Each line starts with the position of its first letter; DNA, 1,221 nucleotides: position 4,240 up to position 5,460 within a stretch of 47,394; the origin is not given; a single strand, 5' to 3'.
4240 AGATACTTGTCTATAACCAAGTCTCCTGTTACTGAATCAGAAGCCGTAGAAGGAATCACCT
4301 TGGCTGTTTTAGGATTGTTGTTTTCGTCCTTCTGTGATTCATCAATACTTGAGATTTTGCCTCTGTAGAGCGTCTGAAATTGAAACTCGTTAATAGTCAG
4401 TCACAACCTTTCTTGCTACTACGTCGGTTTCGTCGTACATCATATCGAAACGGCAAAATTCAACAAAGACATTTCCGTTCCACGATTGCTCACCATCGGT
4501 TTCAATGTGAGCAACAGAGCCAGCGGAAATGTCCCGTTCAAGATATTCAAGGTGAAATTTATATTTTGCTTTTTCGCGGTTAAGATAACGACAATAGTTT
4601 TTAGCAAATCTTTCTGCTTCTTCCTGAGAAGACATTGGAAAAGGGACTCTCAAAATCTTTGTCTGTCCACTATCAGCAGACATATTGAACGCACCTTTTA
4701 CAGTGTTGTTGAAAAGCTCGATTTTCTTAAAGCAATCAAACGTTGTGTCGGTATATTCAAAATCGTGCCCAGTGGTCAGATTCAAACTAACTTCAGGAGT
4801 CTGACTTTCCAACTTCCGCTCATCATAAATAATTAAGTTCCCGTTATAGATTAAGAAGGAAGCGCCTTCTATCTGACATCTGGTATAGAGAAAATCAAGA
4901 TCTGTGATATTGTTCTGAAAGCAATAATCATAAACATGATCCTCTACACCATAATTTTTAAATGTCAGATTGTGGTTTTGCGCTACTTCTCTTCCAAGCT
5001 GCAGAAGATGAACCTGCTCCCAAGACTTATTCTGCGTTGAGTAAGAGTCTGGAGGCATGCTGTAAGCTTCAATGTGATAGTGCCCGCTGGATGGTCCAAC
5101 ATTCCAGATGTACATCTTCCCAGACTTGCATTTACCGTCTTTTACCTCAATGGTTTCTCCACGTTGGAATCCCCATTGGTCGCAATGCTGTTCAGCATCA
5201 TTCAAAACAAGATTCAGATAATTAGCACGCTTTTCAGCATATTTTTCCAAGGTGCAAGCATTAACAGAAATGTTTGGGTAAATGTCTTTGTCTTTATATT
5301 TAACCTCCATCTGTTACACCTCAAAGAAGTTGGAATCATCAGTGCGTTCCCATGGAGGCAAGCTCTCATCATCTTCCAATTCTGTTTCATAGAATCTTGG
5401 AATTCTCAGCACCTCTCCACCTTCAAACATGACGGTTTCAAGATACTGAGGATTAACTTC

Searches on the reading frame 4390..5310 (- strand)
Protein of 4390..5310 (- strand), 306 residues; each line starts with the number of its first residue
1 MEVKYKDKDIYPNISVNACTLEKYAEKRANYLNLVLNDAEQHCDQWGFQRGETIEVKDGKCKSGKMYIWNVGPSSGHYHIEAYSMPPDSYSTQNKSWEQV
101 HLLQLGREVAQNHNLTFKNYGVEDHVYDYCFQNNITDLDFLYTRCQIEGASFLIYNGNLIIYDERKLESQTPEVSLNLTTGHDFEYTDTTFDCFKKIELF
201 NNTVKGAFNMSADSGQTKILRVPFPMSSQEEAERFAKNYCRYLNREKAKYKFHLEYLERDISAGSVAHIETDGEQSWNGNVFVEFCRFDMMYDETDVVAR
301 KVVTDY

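Call 45: search_protein_families(library=phrogs, proteins=[window:4390-5310:-], max_evalue=0.00001)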
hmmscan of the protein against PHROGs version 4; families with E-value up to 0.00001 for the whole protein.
window:4390-5310:- (306 aa): 1 family
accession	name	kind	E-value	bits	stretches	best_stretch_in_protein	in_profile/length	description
phrog_52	-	tail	9.9e-28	98.4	1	3-280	198-489/677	tail protein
